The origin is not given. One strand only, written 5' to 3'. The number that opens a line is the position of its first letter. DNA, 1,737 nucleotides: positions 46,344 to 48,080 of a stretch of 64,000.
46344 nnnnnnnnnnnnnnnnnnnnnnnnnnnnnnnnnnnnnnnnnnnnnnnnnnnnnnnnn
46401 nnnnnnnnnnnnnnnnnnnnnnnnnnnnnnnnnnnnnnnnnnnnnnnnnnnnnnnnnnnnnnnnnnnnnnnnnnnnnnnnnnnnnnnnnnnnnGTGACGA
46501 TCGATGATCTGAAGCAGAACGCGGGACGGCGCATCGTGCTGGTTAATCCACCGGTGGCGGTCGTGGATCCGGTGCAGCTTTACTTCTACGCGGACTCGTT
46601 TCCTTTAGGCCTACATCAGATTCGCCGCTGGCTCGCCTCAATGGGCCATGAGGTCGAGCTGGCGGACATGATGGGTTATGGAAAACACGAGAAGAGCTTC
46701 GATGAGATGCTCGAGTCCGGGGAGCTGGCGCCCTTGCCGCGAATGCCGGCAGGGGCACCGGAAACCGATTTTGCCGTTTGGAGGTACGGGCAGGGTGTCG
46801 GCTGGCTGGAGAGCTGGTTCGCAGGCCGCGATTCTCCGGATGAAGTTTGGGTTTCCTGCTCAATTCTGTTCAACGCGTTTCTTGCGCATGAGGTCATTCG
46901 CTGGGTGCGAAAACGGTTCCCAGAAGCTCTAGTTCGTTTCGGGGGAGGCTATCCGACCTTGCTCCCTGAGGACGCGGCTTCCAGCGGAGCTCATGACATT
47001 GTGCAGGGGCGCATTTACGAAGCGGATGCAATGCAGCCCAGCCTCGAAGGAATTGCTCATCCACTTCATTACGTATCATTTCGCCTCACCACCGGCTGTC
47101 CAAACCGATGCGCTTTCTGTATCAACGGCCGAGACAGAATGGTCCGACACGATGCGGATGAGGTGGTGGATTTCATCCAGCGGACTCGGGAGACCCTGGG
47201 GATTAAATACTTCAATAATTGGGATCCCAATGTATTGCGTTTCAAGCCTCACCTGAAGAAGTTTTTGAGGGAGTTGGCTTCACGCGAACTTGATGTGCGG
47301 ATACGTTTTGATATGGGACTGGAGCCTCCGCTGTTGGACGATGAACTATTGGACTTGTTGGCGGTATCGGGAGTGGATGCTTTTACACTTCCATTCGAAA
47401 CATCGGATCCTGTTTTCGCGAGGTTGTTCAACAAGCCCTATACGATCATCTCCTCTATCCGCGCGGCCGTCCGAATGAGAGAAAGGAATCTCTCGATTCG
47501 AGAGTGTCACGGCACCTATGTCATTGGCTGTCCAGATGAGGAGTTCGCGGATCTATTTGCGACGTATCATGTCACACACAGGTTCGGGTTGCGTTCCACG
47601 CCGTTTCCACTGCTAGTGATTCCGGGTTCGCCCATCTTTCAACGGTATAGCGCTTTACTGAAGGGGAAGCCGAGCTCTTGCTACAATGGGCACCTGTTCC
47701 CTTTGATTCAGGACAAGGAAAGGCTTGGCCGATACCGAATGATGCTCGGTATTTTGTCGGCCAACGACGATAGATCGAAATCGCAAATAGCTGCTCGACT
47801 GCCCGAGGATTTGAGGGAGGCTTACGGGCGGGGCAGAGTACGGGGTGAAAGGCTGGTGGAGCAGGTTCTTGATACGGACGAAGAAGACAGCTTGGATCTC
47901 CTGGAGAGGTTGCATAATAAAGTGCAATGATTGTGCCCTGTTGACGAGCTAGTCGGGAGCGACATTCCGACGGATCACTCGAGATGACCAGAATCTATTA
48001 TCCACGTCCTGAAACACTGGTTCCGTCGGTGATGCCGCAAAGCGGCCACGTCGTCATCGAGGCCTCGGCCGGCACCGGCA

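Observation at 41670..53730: recC and recB are separated by a two-gene insert (CxxC hypothetical + B12-binding radical SAM) where E. coli carries ptrA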

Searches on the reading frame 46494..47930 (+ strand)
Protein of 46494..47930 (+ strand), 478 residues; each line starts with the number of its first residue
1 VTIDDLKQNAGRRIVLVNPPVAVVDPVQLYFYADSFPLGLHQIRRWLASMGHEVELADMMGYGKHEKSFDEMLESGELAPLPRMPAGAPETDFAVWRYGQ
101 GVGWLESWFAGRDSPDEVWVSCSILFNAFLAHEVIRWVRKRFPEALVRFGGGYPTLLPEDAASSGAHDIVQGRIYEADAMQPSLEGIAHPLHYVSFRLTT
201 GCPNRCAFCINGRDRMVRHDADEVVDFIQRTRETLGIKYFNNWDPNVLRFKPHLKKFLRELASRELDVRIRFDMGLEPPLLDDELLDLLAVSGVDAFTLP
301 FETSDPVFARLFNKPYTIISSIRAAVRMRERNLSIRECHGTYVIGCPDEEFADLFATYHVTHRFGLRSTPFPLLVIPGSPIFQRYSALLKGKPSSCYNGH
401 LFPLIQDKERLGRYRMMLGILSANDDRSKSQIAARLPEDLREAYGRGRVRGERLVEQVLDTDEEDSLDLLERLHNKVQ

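Call 3: search_protein_families(library=pfam, proteins=[window:46494-47930:+], max_evalue=0.01)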
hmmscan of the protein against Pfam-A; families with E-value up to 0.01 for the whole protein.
window:46494-47930:+ (478 aa): 2 families
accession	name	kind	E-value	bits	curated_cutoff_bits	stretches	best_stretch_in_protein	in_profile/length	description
PF04055.27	Radical_SAM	-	2.1e-15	57.7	29.5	1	198-354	3-162/166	Radical SAM superfamily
PF02310.24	B12-binding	-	1.9e-05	24.9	32.1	1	114-173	51-112/121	B12 binding domain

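Call 4: search_protein_families(library=ncbifam, proteins=[window:46494-47930:+], max_evalue=0.01)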
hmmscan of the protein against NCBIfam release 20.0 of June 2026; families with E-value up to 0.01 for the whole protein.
window:46494-47930:+ (478 aa): 8 families
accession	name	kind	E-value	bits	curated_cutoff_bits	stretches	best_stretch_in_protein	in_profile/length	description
TIGR02026.1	BchE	equivalog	1.3e-08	34.1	481.35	1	197-361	198-362/497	magnesium-protoporphyrin IX monomethyl ester anaerobic oxidative cyclase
TIGR04072.2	rSAM_ladder_B12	equivalog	1.6e-08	33.6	360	1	199-351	186-336/443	lipid biosynthesis B12-binding/radical SAM protein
TIGR04385.1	B12_rSAM_cofa1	equivalog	2.3e-05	23.8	450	1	197-299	199-302/438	B12 lower ligand biosynthesis radical SAM protein BzaD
TIGR04295.1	B12_rSAM_oligo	hypoth_equivalog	0.00011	21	400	1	199-293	206-293/422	TIGR04295 family B12-binding domain-containing radical SAM protein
TIGR00089.1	TIGR00089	subfamily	0.00066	18.6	251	1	193-365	140-319/429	MiaB/RimO family radical SAM methylthiotransferase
TIGR02495.1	NrdG2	equivalog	0.001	18.4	131.15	1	199-279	23-102/193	anaerobic ribonucleoside-triphosphate reductase activating protein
TIGR03471.1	HpnJ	equivalog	0.0038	16.2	577.6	1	190-350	196-351/472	hopanoid biosynthesis associated radical SAM protein HpnJ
TIGR01125.1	TIGR01125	equivalog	0.0098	15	356.95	0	189-349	133-301/432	30S ribosomal protein S12 methylthiotransferase RimO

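Call 11: find_homologous_proteins(query=window:46494-47927:+)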
Query window:46494-47927:+ (478 aa): 18 proteins with E <= 0.001 among 8000 candidates.
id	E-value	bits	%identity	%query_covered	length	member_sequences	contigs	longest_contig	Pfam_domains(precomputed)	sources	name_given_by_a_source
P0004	0.0e+0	1114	100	100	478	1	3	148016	PF04055.28,PF02310.25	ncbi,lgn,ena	-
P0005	5.9e-214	729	65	100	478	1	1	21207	PF04055.28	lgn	-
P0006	4.1e-195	667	59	100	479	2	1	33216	PF04055.28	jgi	jgi:hypothetical protein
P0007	2.2e-165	569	50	100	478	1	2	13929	PF04055.28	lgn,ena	-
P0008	1.3e-161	557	49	100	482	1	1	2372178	PF04055.28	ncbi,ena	-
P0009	1.7e-148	513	50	99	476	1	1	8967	PF04055.28,PF02310.25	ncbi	-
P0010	5.3e-144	499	48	100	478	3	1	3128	PF04055.28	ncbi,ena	-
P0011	1.6e-143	497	49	99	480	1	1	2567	PF04055.28,PF02310.25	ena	-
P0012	3.5e-142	493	49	99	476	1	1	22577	PF04055.28,PF02310.25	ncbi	ncbi:MAG: radical SAM protein [Pseudomonadota bacterium]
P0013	6.5e-140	485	47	98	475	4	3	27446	PF04055.28,PF02310.25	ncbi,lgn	-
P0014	2.5e-139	483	47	98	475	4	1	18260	PF04055.28,PF02310.25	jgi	-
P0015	2.2e-95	338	40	97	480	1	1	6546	PF02310.25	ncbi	-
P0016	4.7e-86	308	39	91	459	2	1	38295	PF04055.28,PF02310.25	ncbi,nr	ncbi:MAG: radical SAM protein [Deltaproteobacteria bacterium]|nr:radical SAM protein [Deltaproteobac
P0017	1.6e-52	197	28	97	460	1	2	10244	PF04055.28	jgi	-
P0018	8.4e-7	46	25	40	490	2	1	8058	PF04055.28,PF02310.25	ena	-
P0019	2.8e-6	44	24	39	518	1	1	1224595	PF04055.28,PF02310.25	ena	-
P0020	9.9e-6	43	19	78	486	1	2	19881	PF04055.28,PF02310.25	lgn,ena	-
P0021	1.3e-4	39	21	78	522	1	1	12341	PF04055.28,PF02310.25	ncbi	-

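Call 12: find_encoding_contigs(protein=P0005, flank=10000, max_places=3)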
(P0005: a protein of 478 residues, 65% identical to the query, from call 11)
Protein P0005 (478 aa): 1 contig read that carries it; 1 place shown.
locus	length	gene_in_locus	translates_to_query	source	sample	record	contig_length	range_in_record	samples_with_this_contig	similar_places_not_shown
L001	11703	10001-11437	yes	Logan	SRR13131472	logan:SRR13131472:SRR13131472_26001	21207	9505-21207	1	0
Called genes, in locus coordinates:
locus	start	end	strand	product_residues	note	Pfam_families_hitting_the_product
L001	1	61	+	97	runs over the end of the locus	PF00166:Cpn10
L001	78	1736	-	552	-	PF04055:Radical_SAM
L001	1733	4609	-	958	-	PF04055:Radical_SAM, PF13353:Fer4_12 (faint), PF02310:B12-binding (faint), PF04055:Radical_SAM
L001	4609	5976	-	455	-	PF04055:Radical_SAM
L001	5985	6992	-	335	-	-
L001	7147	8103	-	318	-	-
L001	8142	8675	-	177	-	PF16036:Chalcone_3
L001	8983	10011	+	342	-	-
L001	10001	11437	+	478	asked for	PF04055:Radical_SAM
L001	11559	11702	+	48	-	?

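Call 13: find_encoding_contigs(protein=P0006, flank=10000, max_places=3)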
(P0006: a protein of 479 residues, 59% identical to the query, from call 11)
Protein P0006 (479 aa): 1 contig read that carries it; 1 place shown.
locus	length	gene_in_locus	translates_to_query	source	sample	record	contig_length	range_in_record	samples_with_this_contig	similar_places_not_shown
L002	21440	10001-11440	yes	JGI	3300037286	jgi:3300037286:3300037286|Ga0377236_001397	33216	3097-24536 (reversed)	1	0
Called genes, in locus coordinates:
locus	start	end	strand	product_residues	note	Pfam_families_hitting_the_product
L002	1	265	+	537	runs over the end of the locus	-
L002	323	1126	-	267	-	PF04055:Radical_SAM (weak)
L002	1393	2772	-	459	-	PF01593:Amino_oxidase, PF03486:HI0933_like (faint), PF12831:FAD_oxidored (weak), PF13450:NAD_binding_8, PF01266:DAO (weak)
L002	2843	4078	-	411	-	PF01041:DegT_DnrJ_EryC1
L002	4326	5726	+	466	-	PF02310:B12-binding, PF04055:Radical_SAM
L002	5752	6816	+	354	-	PF00535:Glycos_transf_2, PF10111:Glyco_tranf_2_2, PF13641:Glyco_tranf_2_3, PF13506:Glyco_transf_21 (weak), PF13632:Glyco_trans_2_3 (weak)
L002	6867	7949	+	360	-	PF04055:Radical_SAM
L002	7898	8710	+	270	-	PF00535:Glycos_transf_2, PF13641:Glyco_tranf_2_3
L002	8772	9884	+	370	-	-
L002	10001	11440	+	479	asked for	PF04055:Radical_SAM (weak)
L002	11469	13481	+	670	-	PF04055:Radical_SAM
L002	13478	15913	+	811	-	PF04055:Radical_SAM (faint)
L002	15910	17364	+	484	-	PF04055:Radical_SAM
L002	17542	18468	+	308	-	-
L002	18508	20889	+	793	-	PF00890:FAD_binding_2 (weak), PF01266:DAO (faint), PF01494:FAD_binding_3 (faint), PF01593:Amino_oxidase, PF13450:NAD_binding_8, PF01593:Amino_oxidase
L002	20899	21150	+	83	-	-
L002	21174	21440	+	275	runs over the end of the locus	-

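Call 14: find_encoding_contigs(protein=P0008, flank=10000, max_places=3)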
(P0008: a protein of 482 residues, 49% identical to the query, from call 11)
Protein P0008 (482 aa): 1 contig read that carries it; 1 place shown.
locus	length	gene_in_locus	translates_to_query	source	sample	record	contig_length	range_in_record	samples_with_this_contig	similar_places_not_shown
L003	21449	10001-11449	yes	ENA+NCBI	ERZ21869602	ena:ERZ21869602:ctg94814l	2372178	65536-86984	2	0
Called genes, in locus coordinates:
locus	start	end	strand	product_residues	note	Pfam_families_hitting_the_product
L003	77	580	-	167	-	PF12844:HTH_19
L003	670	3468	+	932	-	PF13757:VIT_2, PF08487:VIT, PF00092:VWA, PF13519:VWA_2, PF13768:VWA_3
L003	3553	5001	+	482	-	-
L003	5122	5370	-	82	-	PF03929:PepSY_TM (faint)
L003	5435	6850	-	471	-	-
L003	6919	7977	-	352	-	PF25919:BSH_CusB (faint), PF25917:BSH_RND (weak), PF25973:BSH_CzcB (weak), PF25876:HH_MFP_RND, PF25954:Beta-barrel_RND_2, PF25967:RND-MFP_C, PF25975:CzcB_C (weak), PF25989:YknX_C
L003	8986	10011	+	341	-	-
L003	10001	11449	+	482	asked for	PF04055:Radical_SAM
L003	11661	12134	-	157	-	PF13279:4HBT_2, PF03061:4HBT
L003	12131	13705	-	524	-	PF13231:PMT_2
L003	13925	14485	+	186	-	PF07238:PilZ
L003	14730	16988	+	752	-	-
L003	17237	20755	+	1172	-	PF00989:PAS, PF13188:PAS_8 (weak), PF08448:PAS_4 (weak), PF12860:PAS_7 (faint), PF00512:HisKA, PF02518:HATPase_c, PF00072:Response_reg, PF01627:Hpt, +2 more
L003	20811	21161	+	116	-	PF01740:STAS, PF13466:STAS_2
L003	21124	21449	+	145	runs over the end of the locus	PF13581:HATPase_c_2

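Call 15: find_encoding_contigs(protein=P0012, flank=10000, max_places=2)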
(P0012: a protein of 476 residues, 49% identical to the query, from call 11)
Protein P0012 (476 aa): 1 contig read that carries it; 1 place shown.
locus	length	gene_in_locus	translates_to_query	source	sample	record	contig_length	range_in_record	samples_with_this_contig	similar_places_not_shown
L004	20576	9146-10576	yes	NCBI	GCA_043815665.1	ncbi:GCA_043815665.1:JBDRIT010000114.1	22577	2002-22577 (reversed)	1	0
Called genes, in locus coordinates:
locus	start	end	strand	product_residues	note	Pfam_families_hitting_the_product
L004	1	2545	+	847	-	?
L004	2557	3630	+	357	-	PF00526:Dicty_CTDC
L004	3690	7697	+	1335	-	PF11617:Cu-binding_MopE (weak)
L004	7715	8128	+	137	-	PF08271:Zn_Ribbon_TF (faint), PF13453:Zn_ribbon_TFIIB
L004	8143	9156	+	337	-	-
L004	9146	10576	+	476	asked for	PF02310:B12-binding (faint), PF04055:Radical_SAM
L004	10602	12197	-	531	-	PF02113:Peptidase_S13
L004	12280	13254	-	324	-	PF04055:Radical_SAM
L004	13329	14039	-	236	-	-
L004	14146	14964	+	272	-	-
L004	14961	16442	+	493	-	-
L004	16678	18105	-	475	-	-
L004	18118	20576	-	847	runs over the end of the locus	-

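Call 16: find_encoding_contigs(protein=P0013, flank=10000, max_places=2)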
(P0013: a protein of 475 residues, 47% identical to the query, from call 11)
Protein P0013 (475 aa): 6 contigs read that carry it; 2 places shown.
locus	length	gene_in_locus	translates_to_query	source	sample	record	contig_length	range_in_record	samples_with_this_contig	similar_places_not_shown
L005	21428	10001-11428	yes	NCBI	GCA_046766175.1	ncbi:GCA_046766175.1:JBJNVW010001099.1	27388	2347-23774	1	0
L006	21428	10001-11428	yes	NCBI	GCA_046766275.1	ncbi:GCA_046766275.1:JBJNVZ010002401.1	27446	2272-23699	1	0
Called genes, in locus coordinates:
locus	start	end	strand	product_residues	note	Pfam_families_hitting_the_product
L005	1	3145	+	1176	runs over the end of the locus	-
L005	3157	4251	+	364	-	PF00526:Dicty_CTDC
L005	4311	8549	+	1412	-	PF11617:Cu-binding_MopE (weak)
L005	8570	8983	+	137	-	PF08271:Zn_Ribbon_TF (faint), PF13453:Zn_ribbon_TFIIB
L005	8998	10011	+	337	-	-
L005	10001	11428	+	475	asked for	PF02310:B12-binding (faint), PF04055:Radical_SAM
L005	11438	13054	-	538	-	PF02113:Peptidase_S13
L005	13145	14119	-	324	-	PF04055:Radical_SAM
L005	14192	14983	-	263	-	-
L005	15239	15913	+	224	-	-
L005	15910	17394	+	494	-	-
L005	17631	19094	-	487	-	-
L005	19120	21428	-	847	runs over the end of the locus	-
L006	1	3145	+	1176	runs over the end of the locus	-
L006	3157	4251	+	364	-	PF00526:Dicty_CTDC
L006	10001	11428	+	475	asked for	PF02310:B12-binding (faint), PF04055:Radical_SAM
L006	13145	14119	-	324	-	PF04055:Radical_SAM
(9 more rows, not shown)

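Call 17: find_encoding_contigs(protein=P0016, flank=10000, max_places=2)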
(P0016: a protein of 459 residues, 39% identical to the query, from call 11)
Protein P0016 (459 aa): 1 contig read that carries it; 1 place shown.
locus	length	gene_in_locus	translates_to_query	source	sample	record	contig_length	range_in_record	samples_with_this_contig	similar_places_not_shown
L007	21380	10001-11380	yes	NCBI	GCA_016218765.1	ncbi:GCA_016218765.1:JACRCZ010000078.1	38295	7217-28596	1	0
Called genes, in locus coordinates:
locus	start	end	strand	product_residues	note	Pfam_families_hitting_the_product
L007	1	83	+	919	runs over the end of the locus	PF00690:Cation_ATPase_N, PF00122:E1-E2_ATPase, PF13246:Cation_ATPase, PF00702:Hydrolase, PF12710:HAD (weak), PF08282:Hydrolase_3 (faint), PF00689:Cation_ATPase_C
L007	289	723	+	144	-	-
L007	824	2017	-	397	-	-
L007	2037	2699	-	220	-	PF01209:Ubie_methyltran, PF13489:Methyltransf_23 (weak), PF13847:Methyltransf_31, PF08241:Methyltransf_11, PF08242:Methyltransf_12, PF13649:Methyltransf_25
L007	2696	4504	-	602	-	PF04055:Radical_SAM, PF13489:Methyltransf_23, PF08241:Methyltransf_11 (weak), PF08242:Methyltransf_12 (weak), PF13649:Methyltransf_25 (weak)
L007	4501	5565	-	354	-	PF01817:CM_2, PF00793:DAHP_synth_1, PF03102:NeuB (weak)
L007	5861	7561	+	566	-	-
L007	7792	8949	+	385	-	-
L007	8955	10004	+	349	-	-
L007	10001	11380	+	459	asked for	PF02310:B12-binding (faint), PF04055:Radical_SAM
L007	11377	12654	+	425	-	-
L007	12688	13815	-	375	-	PF04055:Radical_SAM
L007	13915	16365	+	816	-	PF04055:Radical_SAM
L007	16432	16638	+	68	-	-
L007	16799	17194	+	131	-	PF00072:Response_reg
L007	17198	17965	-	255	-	PF02518:HATPase_c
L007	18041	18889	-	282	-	PF00563:EAL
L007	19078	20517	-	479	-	PF00072:Response_reg, PF00158:Sigma54_activat, PF13191:AAA_16 (weak), PF14532:Sigma54_activ_2, PF07728:AAA_5, PF25601:AAA_lid_14, PF02954:HTH_8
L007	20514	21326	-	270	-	PF02518:HATPase_c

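Call 18: find_encoding_contigs(protein=P0007, flank=10000, max_places=2)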
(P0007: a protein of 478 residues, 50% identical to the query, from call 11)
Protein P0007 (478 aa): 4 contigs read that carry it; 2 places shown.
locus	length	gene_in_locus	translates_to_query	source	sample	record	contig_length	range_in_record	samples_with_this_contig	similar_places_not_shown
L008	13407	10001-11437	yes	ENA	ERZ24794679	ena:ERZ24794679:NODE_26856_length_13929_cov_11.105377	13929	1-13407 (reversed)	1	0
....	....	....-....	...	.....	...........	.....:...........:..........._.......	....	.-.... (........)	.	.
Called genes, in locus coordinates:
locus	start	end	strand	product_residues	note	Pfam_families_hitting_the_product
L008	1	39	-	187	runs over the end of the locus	?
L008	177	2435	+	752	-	PF22680:Glyco_hydro_123_N_2 (weak), PF13320:GH123_cat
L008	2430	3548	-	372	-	PF01073:3Beta_HSD (weak), PF01488:Shikimate_DH (weak), PF03435:Sacchrp_dh_NADP, PF13460:NAD_binding_10 (weak)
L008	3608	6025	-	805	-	PF01326:PPDK_N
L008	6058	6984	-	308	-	-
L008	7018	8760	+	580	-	PF00989:PAS, PF08448:PAS_4, PF13426:PAS_9, PF08447:PAS_3 (weak), PF00512:HisKA (weak), PF02518:HATPase_c, PF00072:Response_reg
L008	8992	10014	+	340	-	-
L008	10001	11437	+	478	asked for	PF04055:Radical_SAM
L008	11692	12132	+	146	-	PF00571:CBS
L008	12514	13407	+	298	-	?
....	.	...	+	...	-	?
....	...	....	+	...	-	-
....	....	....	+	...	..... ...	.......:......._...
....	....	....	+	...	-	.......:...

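Call 29: find_encoding_contigs(protein=P0004, flank=2000, max_places=3)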
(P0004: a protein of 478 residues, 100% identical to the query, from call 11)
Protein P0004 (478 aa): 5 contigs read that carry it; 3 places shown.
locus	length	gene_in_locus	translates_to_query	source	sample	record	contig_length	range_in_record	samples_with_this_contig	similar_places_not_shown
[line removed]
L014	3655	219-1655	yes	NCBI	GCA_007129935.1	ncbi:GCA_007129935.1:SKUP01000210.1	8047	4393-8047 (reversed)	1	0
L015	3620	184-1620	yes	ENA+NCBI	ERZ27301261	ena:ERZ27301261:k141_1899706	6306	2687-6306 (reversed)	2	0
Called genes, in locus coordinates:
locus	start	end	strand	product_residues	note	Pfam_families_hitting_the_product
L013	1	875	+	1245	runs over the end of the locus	PF04257:RecC_N, PF27451:RecC_4th, PF17946:RecC_C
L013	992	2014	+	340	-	-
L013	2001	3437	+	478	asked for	PF02310:B12-binding (faint), PF04055:Radical_SAM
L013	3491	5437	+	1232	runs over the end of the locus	PF00580:UvrD-helicase, PF13245:AAA_19, PF12705:PDDEXK_1 (faint), PF00580:UvrD-helicase, PF13361:UvrD_C, PF13538:UvrD_C_2 (faint)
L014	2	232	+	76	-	?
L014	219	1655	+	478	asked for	PF02310:B12-binding (faint), PF04055:Radical_SAM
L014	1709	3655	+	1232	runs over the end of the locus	PF00580:UvrD-helicase, PF13245:AAA_19, PF12705:PDDEXK_1 (faint), PF00580:UvrD-helicase, PF13361:UvrD_C, PF13538:UvrD_C_2 (faint)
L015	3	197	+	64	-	?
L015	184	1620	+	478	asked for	PF02310:B12-binding (faint), PF04055:Radical_SAM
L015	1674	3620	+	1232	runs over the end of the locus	PF00580:UvrD-helicase, PF13245:AAA_19, PF12705:PDDEXK_1 (faint), PF00580:UvrD-helicase, PF13361:UvrD_C, PF13538:UvrD_C_2 (faint)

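Call 40: find_related_loci(query=A3, collection=metagenome_contigs, flank=10000)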
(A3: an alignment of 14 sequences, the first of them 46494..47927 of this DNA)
Query A3 (478 aa) in metagenome_contigs; peptide patterns used: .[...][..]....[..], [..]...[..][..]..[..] (x = any residue, [..] = any of these).
95 stretches matched a pattern; 8 encode a relative of the query (tblastn E <= 1e-3); 8 distinct loci.
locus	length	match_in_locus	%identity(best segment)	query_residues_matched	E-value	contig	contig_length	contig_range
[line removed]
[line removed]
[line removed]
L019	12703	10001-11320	36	8-446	1e-80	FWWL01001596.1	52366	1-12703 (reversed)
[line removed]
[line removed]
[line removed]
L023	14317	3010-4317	37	12-446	1e-73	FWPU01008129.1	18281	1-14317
